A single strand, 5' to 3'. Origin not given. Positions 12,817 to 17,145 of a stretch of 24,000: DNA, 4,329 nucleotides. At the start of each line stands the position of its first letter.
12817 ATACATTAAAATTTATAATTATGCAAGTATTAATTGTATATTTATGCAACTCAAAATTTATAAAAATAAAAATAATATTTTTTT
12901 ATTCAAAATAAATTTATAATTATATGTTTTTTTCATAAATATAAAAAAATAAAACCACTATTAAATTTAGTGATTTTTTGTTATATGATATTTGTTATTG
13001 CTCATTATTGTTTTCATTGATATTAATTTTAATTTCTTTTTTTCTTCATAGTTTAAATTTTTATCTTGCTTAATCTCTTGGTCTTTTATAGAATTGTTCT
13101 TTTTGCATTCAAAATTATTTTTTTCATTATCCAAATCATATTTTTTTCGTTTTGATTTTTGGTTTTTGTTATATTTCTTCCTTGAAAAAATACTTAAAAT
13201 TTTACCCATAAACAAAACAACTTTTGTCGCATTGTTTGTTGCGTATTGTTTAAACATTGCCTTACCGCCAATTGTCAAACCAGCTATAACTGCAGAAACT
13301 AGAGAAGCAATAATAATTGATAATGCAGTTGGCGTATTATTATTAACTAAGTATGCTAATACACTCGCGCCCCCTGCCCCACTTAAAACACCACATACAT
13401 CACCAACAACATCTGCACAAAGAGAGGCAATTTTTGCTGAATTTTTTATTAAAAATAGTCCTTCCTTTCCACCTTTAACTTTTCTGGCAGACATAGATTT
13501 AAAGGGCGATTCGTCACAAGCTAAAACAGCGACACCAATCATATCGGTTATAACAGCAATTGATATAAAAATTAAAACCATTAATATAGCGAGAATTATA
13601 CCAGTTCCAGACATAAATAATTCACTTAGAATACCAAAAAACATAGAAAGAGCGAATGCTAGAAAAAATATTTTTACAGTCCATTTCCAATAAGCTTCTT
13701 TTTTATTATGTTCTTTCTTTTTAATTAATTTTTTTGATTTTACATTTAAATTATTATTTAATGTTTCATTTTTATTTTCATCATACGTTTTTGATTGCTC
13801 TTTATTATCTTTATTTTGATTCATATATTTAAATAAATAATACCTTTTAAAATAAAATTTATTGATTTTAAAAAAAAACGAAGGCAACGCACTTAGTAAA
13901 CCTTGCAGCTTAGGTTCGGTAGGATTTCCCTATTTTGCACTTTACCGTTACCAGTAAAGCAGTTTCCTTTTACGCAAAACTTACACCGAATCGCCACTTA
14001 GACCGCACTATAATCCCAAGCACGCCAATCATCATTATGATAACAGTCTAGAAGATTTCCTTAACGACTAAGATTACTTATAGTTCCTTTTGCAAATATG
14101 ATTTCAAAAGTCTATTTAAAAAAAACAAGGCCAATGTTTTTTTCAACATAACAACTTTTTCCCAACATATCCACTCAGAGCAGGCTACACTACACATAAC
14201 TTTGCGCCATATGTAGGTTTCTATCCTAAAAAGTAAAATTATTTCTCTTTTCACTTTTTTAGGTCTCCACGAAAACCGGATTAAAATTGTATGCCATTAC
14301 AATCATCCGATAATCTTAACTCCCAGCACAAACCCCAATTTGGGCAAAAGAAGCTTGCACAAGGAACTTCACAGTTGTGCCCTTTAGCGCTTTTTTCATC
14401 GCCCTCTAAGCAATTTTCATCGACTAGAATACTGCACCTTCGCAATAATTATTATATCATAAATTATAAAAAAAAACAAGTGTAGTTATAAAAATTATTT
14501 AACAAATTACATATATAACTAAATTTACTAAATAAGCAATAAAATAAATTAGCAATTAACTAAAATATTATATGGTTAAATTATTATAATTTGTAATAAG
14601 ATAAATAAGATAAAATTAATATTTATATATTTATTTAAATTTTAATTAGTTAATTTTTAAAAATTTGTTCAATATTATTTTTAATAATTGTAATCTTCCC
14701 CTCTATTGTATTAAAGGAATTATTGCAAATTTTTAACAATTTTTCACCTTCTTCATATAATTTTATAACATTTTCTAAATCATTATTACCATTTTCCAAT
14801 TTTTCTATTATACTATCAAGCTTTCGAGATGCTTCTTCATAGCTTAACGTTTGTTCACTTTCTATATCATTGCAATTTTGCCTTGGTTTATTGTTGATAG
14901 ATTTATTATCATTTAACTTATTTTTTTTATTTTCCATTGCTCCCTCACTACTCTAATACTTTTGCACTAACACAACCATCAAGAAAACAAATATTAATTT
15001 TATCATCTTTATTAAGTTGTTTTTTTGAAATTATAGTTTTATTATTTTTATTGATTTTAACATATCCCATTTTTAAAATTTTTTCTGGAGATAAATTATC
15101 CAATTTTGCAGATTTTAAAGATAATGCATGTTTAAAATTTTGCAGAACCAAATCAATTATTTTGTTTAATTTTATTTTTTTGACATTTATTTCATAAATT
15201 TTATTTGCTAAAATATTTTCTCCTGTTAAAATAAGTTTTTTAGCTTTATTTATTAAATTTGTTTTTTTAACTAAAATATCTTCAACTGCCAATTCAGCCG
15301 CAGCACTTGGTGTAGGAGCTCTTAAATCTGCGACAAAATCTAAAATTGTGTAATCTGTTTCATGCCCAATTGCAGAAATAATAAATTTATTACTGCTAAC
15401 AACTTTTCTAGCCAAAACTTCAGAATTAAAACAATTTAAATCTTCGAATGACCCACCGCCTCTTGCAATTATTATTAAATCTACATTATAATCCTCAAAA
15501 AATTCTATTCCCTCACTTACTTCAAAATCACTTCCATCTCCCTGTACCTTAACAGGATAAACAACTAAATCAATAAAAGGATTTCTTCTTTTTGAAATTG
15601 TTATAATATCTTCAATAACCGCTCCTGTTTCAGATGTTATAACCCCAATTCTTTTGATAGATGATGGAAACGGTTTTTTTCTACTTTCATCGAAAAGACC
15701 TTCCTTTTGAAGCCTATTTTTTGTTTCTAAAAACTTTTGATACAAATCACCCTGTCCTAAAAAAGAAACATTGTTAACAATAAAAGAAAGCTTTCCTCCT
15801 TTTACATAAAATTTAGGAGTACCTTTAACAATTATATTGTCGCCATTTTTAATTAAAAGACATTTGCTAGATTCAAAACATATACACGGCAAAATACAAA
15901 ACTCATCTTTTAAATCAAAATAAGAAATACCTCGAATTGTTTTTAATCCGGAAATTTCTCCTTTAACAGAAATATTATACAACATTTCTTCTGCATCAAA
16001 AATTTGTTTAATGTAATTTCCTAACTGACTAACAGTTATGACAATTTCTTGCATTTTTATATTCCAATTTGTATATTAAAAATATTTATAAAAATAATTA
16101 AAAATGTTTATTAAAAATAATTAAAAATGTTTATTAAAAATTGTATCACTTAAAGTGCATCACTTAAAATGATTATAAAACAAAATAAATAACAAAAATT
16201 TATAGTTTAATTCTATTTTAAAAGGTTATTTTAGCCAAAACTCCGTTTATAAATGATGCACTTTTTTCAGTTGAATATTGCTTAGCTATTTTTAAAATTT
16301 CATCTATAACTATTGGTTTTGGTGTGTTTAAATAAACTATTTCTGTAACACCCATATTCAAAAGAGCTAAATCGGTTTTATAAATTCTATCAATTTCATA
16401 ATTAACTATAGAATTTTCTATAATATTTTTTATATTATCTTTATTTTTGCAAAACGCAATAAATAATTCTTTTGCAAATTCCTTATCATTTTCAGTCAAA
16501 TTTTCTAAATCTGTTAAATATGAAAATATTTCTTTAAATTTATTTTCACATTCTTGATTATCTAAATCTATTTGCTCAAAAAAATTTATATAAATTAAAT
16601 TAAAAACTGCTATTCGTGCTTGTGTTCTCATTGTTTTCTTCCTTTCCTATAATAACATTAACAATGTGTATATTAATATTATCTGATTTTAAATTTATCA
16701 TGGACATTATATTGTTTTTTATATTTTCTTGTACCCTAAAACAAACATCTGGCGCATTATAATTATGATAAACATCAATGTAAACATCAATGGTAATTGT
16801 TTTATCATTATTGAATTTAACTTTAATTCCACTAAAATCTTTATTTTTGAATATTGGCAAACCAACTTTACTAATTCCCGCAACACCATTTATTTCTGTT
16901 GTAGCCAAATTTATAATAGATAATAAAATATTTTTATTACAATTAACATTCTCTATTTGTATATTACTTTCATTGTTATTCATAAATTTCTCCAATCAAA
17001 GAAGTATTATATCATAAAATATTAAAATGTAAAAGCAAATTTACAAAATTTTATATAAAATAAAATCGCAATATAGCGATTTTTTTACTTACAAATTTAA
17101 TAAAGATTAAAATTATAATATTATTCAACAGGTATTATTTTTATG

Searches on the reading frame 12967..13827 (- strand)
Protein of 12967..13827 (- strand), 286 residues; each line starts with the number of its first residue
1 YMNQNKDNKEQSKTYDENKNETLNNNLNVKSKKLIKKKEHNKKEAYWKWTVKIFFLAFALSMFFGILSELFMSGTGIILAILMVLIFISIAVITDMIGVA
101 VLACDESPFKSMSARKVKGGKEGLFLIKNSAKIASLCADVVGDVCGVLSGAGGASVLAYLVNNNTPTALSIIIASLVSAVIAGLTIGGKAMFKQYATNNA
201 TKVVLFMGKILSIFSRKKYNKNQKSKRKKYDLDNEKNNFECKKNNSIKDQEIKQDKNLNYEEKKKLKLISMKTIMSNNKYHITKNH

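Call 8: search_protein_families(library=pfam, proteins=[window:12967-13827:-], max_evalue=0.01)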
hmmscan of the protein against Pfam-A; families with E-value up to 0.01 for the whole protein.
window:12967-13827:- (286 aa): 4 families
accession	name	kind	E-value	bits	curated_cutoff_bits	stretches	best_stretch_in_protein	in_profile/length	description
PF19762.4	DUF6249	-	0.00017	21.9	33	1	31-92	40-96/104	Domain of unknown function (DUF6249)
PF13789.11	DUF4181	-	0.0039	18.1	25.4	1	21-90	7-76/108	Domain of unknown function (DUF4181)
PF01595.25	CNNM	-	0.004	17.3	28.4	1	84-215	3-128/181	Cyclin M transmembrane N-terminal domain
PF20990.2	DUF2207_C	-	0.0048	17.1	33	1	6-95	102-187/247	Predicted membrane protein (DUF2207) C-terminal domain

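Call 11: search_protein_families(library=ncbifam, proteins=[window:12967-13827:-], max_evalue=0.01)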
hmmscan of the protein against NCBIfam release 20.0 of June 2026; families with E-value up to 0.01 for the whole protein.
window:12967-13827:- (286 aa): 1 family
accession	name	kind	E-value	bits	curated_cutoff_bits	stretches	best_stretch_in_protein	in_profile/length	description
NF046000.1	MAG1210_fam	subfamily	0.0025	16.5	275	0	16-273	34-167/550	MAG1210 family protein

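Call 12: find_encoding_contigs(protein=window:12967-13827:-, flank=10000, max_places=6)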
Protein window:12967-13827:- (286 aa): no gene with exactly this product is on record in the collection.

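Call 14: find_homologous_proteins(query=window:12967-13827:-, max_evalue=0.001)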
Query window:12967-13827:- (286 aa): 594 proteins with E <= 0.001 among 3896 candidates; the best 120 are listed.
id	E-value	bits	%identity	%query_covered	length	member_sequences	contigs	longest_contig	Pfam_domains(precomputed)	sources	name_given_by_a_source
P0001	4.8e-160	549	97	93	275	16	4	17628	-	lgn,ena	-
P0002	2.9e-86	307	77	64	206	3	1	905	-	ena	-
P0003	2.0e-74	268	64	68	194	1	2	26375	-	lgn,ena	-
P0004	1.9e-73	265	62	63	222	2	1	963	-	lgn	-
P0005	3.6e-73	264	65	67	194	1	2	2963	-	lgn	-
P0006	4.5e-73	264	61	69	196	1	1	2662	-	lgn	-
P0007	2.0e-72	262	65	62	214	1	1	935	-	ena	-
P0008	2.6e-71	258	57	75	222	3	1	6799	PF01595.26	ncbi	-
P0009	1.4e-70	256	62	65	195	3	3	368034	PF01595.26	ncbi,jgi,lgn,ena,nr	ncbi:MAG: hypothetical protein PHH71_02560 [Clostridia bacterium]|jgi:CBS domain containing-hemolysi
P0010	6.9e-70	254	66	60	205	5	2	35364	PF01595.26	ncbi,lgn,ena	-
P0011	3.1e-69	251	59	67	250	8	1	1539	-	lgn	-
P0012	5.8e-69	250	50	86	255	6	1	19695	-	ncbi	-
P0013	4.8e-68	247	59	69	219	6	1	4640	-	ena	-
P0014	3.5e-67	245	52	77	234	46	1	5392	-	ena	-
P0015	4.0e-67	244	59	69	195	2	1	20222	-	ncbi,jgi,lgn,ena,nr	ncbi:MAG: hypothetical protein PHR96_02630 [Clostridia bacterium]|nr:hypothetical protein [Clostridi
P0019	1.6e-63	233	59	65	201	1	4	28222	PF01595.26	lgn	-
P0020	3.7e-63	231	59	62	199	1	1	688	PF01595.26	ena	-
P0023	1.0e-60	223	53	69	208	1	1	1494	PF01595.26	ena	-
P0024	1.5e-60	223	52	69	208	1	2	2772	PF01595.26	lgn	-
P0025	2.2e-60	222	53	69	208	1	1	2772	PF01595.26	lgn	-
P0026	3.4e-60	222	55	66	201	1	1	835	PF01595.26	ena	-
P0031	4.1e-57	212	47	81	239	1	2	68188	PF01595.26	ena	-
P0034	2.0e-56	209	46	74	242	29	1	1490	PF01595.26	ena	-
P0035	2.0e-56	209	47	76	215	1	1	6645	PF01595.26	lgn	-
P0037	2.4e-56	209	53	65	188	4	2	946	PF01595.26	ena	-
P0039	2.7e-56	209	47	80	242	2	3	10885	PF01595.26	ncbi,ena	-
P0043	1.1e-55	207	45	76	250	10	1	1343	PF01595.26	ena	-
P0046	1.9e-55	206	52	64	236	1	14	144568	PF01595.26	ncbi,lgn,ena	-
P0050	3.4e-55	205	51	59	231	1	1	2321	PF01595.26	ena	-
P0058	2.3e-54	203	47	74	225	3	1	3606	PF01595.26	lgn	-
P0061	5.5e-54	201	51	58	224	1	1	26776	PF01595.26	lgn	-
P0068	1.8e-53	200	46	76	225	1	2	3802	PF01595.26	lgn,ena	-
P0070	1.9e-53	200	47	71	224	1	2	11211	PF01595.26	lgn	-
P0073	2.0e-53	200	46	71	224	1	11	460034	PF01595.26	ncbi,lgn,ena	-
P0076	2.9e-53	199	47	71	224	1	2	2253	PF01595.26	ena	-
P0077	4.0e-53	199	46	71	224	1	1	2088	PF01595.26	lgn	-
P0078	4.1e-53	199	47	71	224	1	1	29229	PF01595.26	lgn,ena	-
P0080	5.2e-53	198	46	71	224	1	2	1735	PF01595.26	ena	-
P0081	6.5e-53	198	44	71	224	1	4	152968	PF01595.26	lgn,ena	-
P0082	6.8e-53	198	47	64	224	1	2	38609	PF01595.26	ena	-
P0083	6.9e-53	198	45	73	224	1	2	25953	PF01595.26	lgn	-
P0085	8.3e-53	198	47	68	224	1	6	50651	PF01595.26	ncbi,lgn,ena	-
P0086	8.5e-53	197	47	68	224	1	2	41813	PF01595.26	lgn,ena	-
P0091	5.4e-52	195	45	76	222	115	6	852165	PF01595.26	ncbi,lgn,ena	-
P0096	8.7e-51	191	49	62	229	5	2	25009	PF01595.26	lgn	-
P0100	1.8e-50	190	42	76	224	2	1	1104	PF01595.26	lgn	-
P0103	2.9e-50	189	43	71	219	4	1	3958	PF01595.26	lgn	-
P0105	3.2e-50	189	47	62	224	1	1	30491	PF01595.26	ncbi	-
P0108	6.5e-50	188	42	76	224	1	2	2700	PF01595.26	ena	-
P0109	1.1e-49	187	49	60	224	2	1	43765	PF01595.26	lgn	-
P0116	9.2e-49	184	49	60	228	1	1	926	PF01595.26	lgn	-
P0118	2.9e-48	183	50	60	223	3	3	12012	PF01595.26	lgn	-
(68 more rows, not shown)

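Call 16: find_related_loci(query=A1, collection=genome_contigs, flank=4000)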
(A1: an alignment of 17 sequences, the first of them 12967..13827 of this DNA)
Query A1 (286 aa) in genome_contigs; peptide patterns used: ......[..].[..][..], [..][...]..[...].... (x = any residue, [..] = any of these).
546 stretches matched a pattern; 504 encode a relative of the query (tblastn E <= 1e-3); the best 80 are kept; 80 distinct loci.
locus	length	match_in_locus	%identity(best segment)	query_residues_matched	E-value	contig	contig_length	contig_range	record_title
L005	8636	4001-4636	54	9-221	2e-76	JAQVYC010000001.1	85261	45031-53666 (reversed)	MAG: Clostridia bacterium isolate STF2_140 NODE_442_length_85261_cov_10.782602_Sandtown_F2, whole genome shotgun sequenc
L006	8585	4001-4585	59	23-218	9e-74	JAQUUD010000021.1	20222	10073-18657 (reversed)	MAG: Clostridia bacterium isolate STD2_135 NODE_9700_length_20222_cov_5.708534_Sandtown_D2, whole genome shotgun sequenc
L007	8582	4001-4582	61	24-216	5e-71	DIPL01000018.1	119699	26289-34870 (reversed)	MAG TPA_asm: Christensenella sp. UBA5489 UBA5489_contig_161, whole genome shotgun sequence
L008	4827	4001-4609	60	15-216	2e-70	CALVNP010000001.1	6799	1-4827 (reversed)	MAG: uncultured Clostridia bacterium isolate E07__bin144 genome assembly, contig: E07__k127_4136179, whole genome shotgu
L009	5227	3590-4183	61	20-216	2e-69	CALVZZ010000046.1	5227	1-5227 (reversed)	MAG: uncultured Clostridia bacterium isolate E08__bin117 genome assembly, contig: E08__k127_1003378, whole genome shotgu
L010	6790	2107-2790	50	40-285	5e-65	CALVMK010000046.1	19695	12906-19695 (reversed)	MAG: uncultured Clostridia bacterium isolate E13__bin66 genome assembly, contig: E13__k127_2359542, whole genome shotgun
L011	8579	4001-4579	59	24-216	9e-65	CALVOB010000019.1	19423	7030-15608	MAG: uncultured Clostridia bacterium isolate E14__bin321 genome assembly, contig: E14__k127_4333920, whole genome shotgu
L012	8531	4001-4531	60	40-216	2e-64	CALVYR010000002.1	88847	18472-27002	MAG: uncultured Clostridia bacterium isolate BRZ_GA__bin74 genome assembly, contig: BRZ_GA__NODE_462_length_88847_cov_8.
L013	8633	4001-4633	52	43-268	9e-64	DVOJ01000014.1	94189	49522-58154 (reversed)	MAG TPA_asm: Candidatus Caccopulliclostridium gallistercoris isolate CHK186-9395 CHK186__C184419_L94189_ERR3414581, whol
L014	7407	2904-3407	54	49-216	4e-59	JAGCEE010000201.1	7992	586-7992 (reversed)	MAG: Clostridia bacterium isolate RGIG9710 Yak_Omasum-3__c954606, whole genome shotgun sequence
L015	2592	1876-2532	47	24-238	2e-59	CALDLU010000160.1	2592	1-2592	MAG TPA_asm: uncultured Clostridia bacterium isolate SRR1747028_bin.21_CONCOCT_v1.1_MAG genome assembly, contig: ERZ8082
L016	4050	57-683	47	24-231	4e-58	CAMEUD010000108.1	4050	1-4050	MAG: uncultured Clostridia bacterium isolate SRR11489789_bin.108_metaWRAP_v1.3_MAG genome assembly, contig: ERZ11466733.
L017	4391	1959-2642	44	36-261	7e-57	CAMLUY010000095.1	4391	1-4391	MAG: uncultured Clostridia bacterium isolate ERR4304397_bin.60_MetaWRAP_v1.1_MAG genome assembly, contig: NODE_16736_len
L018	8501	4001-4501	57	49-215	2e-56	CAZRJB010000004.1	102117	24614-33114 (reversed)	MAG TPA_asm: uncultured Lachnospiraceae bacterium isolate SRP313737_co1_95 genome assembly, contig: NODE_320_length_1021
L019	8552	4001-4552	55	46-229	4e-56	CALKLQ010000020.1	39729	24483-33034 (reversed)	MAG TPA_asm: uncultured Clostridia bacterium isolate ERR911987_bin.81_CONCOCT_v1.1_MAG genome assembly, contig: ERZ82470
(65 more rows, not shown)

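Call 59: search_solved_structures(query=A1, max_evalue=1)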
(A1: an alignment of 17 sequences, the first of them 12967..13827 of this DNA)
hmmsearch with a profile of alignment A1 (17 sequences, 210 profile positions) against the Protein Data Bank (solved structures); distinct sequences matched with E-value up to 1: 0.

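Call 60: search_protein_families(library=pfam, alignment_id=A1, max_evalue=0.01)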
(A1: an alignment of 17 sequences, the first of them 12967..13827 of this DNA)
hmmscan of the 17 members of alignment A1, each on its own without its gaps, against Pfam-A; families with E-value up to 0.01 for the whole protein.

A. member 1, window:12967-13827:- (286 aa): 4 families
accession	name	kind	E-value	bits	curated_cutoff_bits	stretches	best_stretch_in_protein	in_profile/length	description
PF19762.4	DUF6249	-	0.00017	21.9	33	1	31-92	40-96/104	Domain of unknown function (DUF6249)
PF13789.11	DUF4181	-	0.0039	18.1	25.4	1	21-90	7-76/108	Domain of unknown function (DUF4181)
PF01595.25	CNNM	-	0.004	17.3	28.4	1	84-215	3-128/181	Cyclin M transmembrane N-terminal domain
PF20990.2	DUF2207_C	-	0.0048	17.1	33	1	6-95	102-187/247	Predicted membrane protein (DUF2207) C-terminal domain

B. families by the number of members that match (of 17 scanned): 7 families
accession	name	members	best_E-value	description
PF01595.25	CNNM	16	5.3e-08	Cyclin M transmembrane N-terminal domain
PF19762.4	DUF6249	2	0.00013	Domain of unknown function (DUF6249)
PF20990.2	DUF2207_C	2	0.004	Predicted membrane protein (DUF2207) C-terminal domain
PF06687.17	SUR7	1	0.0032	SUR7/PalI family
PF22251.1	PFF1_TM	1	0.0034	Vacuolar membrane protease, transmembrane domain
PF13789.11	DUF4181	1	0.0039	Domain of unknown function (DUF4181)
PF12420.13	DUF3671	1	0.0097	Fam-L, Fam-M like protein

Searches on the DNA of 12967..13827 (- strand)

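Call 18: search_rna_families(sources=[L005, L006, L007, L053, L069, L075, L081, L016, L030, L040, L072, L074], threshold=gathering)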
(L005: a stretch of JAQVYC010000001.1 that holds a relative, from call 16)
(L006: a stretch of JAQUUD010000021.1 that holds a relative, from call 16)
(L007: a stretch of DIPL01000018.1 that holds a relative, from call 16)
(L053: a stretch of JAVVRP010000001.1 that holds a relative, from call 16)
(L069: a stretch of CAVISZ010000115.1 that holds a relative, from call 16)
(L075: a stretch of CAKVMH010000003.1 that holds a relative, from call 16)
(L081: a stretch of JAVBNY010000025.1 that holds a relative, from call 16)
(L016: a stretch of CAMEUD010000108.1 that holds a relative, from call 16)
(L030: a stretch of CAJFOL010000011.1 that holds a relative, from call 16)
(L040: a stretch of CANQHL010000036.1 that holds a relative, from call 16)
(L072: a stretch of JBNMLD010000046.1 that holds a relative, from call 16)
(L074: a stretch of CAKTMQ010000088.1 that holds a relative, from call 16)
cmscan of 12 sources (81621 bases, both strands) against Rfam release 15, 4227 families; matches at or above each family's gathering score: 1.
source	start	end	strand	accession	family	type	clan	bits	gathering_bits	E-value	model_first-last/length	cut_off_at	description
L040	1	103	+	RF01071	OLE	Gene;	-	51.9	50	1.3e-10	514-616/616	5'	Ornate Large Extremophilic RNA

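Call 57: search_rna_families(sources=[L005, L006, L007, L053, L069, L075, L081], threshold=evalue, max_evalue=0.1)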
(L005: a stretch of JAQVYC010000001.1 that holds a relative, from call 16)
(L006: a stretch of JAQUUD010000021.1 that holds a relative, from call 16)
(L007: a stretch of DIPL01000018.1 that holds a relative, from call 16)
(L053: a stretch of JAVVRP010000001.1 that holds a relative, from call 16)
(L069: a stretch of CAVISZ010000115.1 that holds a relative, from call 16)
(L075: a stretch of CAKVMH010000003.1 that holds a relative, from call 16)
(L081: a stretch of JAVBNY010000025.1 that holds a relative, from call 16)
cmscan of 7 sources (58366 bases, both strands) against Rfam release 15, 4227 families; matches with E-value up to 0.1: 2.
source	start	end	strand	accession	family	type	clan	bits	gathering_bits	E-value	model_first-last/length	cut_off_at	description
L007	3080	3165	+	RF01914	mir-932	Gene; miRNA;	-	27.3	54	0.062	1-76/76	no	mir-932 microRNA precursor family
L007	5585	5618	+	RF02129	GNAS-AS1_3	Gene; lncRNA;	-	25.3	42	0.096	1-38/38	no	GNAS antisense RNA 1 conserved region 3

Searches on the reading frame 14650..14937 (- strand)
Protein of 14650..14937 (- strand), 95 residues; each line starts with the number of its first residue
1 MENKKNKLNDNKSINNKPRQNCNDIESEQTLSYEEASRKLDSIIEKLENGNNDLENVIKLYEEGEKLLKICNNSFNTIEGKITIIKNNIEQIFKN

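Call 8: search_protein_families(library=pfam, proteins=[window:14650-14937:-], max_evalue=0.01)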
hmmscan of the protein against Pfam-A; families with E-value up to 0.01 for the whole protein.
window:14650-14937:- (95 aa): 2 families
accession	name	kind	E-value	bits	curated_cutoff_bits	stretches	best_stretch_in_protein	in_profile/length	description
PF02609.21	Exonuc_VII_S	-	2.7e-16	59.7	24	1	33-83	1-51/52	Exonuclease VII small subunit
PF16888.10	YwqH-like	-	0.0047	17.6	33.7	1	6-78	52-121/123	YwqH-like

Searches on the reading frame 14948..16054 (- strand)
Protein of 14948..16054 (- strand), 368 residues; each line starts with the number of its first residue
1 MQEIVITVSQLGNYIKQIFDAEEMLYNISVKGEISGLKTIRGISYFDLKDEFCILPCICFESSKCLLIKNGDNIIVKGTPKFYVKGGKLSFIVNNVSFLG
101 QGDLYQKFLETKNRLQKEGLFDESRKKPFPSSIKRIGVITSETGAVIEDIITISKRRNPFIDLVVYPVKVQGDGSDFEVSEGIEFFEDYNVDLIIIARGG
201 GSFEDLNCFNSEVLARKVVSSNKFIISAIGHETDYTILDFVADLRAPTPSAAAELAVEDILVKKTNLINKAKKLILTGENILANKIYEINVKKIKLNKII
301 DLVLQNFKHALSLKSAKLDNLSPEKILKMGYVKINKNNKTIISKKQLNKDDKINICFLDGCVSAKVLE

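Call 8: search_protein_families(library=pfam, proteins=[window:14948-16054:-], max_evalue=0.01)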
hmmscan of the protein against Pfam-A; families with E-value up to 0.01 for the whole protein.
window:14948-16054:- (368 aa): 4 families
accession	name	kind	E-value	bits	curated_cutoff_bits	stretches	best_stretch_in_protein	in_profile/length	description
PF02601.20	Exonuc_VII_L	-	3.8e-73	247.2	35.9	2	120-280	1-162/315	Exonuclease VII, large subunit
PF13742.12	tRNA_anti_2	-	1e-17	64.6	27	1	6-96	1-94/95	OB-fold nucleic acid binding domain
PF01336.31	tRNA_anti-codon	-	2.3e-08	34.3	27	1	28-97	1-73/75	OB-fold nucleic acid binding domain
PF00465.25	Fe-ADH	-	0.0027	17.8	31.3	1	135-205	24-94/168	Iron-containing alcohol dehydrogenase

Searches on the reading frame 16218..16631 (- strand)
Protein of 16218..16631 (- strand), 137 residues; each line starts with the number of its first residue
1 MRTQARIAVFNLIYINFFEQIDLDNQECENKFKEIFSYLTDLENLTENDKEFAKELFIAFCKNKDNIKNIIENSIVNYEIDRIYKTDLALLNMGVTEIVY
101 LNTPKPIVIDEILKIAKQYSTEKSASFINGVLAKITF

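Call 8: search_protein_families(library=pfam, proteins=[window:16218-16631:-], max_evalue=0.01)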
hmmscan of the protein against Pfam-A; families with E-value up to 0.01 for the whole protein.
window:16218-16631:- (137 aa): 1 family
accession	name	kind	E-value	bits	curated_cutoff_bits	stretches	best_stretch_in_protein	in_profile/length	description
PF01029.23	NusB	-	7.7e-27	94.7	23.1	1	5-135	3-131/133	NusB family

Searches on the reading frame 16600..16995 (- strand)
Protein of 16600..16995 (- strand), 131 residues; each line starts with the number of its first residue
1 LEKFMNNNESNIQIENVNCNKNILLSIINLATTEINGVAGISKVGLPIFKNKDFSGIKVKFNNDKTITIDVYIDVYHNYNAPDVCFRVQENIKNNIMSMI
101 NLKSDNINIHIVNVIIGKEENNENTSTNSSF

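Call 8: search_protein_families(library=pfam, proteins=[window:16600-16995:-], max_evalue=0.01)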
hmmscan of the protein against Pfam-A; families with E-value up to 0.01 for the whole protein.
window:16600-16995:- (131 aa): 1 family
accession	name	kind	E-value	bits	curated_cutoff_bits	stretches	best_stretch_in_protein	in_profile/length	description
PF03780.18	Asp23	-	9.9e-17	61.8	28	1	15-114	3-107/108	Asp23 family, cell envelope-related function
